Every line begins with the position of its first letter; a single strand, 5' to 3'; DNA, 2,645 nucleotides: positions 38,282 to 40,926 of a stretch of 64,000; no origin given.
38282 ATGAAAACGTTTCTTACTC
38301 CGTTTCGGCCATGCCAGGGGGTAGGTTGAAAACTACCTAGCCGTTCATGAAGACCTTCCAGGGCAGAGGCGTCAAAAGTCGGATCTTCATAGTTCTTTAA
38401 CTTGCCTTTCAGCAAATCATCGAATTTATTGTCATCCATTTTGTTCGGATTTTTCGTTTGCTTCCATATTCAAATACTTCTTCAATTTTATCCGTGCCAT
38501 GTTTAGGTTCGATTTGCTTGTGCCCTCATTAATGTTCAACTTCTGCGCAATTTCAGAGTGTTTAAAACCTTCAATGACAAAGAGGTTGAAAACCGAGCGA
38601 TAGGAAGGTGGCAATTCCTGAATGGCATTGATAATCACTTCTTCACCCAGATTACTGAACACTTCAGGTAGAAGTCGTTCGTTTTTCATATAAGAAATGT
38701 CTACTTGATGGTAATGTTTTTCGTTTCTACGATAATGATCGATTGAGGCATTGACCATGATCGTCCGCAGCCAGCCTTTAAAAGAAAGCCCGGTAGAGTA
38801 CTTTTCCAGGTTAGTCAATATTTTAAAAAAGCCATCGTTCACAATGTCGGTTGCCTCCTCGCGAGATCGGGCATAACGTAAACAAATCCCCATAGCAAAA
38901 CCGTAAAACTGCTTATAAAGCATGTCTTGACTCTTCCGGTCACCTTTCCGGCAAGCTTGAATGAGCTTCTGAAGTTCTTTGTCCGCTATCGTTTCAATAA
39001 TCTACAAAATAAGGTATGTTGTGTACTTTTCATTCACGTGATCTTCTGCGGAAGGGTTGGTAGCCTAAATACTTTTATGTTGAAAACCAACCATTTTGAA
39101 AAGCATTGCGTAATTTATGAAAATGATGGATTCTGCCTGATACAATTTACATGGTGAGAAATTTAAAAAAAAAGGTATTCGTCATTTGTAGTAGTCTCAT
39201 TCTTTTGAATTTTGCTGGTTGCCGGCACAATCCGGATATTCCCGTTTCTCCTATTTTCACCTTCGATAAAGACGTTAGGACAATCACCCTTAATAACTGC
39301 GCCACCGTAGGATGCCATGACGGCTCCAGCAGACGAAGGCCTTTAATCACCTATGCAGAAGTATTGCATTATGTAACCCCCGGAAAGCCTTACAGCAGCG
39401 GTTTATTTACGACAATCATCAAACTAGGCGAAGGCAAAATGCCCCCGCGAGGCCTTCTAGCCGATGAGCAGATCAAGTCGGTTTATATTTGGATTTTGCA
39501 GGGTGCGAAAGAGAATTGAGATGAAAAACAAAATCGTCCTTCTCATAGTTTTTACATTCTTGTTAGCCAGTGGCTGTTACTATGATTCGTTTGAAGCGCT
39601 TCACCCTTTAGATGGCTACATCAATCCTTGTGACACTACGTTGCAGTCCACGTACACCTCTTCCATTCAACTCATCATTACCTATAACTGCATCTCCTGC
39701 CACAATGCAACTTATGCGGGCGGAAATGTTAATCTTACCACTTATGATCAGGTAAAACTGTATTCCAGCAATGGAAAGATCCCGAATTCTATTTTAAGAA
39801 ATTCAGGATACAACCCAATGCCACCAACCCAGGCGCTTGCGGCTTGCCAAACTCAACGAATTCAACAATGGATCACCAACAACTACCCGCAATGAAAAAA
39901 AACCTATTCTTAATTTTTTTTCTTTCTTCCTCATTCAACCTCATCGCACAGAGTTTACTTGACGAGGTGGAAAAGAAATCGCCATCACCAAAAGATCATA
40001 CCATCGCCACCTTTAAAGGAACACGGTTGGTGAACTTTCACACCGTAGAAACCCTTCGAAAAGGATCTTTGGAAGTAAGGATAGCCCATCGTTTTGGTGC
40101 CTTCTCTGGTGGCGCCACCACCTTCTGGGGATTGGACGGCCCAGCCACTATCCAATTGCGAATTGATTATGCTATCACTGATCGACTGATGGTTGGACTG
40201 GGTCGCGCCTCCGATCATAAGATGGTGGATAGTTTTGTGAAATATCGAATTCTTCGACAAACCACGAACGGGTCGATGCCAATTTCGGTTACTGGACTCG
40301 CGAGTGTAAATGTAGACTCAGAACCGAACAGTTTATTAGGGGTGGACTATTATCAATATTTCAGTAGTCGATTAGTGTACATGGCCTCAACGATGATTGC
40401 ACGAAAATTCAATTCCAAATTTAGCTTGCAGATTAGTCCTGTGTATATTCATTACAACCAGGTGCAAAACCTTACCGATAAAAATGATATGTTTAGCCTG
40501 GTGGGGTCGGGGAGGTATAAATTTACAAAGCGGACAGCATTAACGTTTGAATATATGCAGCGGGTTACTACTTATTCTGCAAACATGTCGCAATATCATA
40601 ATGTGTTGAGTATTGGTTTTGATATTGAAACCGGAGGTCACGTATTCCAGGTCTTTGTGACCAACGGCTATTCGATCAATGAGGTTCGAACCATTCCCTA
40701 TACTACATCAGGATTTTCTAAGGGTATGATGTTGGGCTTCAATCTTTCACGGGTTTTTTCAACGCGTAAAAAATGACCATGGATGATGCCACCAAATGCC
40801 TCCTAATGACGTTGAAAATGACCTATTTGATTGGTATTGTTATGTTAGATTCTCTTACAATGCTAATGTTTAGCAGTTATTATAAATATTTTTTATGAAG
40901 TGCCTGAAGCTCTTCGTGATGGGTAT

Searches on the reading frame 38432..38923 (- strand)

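Call 45: search_protein_families(library=pfam, proteins=[window:38432-38923:-], max_evalue=0.0001)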
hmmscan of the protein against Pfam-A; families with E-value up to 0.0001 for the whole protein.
window:38432-38923:- (163 aa): 3 families
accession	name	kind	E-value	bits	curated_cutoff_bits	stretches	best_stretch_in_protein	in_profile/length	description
PF04542.20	Sigma70_r2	-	2.5e-15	56.4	24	1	2-68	1-69/71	Sigma-70 region 2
PF08281.18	Sigma70_r4_2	-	7.1e-15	54.8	25.7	1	96-147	3-54/54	Sigma-70, region 4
PF07638.17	Sigma70_ECF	-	1.1e-07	32.4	21.1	1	18-152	43-184/185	ECF sigma factor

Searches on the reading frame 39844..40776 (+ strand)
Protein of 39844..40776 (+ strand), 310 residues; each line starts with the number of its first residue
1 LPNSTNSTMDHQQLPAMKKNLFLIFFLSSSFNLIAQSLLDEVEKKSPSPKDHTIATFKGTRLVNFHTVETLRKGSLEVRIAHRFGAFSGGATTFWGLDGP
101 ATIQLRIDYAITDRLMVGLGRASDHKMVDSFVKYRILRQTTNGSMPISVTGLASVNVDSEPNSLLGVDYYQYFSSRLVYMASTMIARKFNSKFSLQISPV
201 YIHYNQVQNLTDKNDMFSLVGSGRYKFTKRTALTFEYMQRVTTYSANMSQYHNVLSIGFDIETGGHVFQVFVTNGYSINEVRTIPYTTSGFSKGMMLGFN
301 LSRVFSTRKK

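Call 45: search_protein_families(library=pfam, proteins=[window:39844-40776:+], max_evalue=0.0001)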
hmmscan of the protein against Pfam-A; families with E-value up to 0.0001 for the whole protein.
window:39844-40776:+ (310 aa): 1 family
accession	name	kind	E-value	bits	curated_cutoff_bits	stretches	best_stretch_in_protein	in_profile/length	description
PF19089.6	DUF5777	-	4.2e-85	285.4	23.1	1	57-305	1-247/247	Membrane bound beta barrel domain (DUF5777)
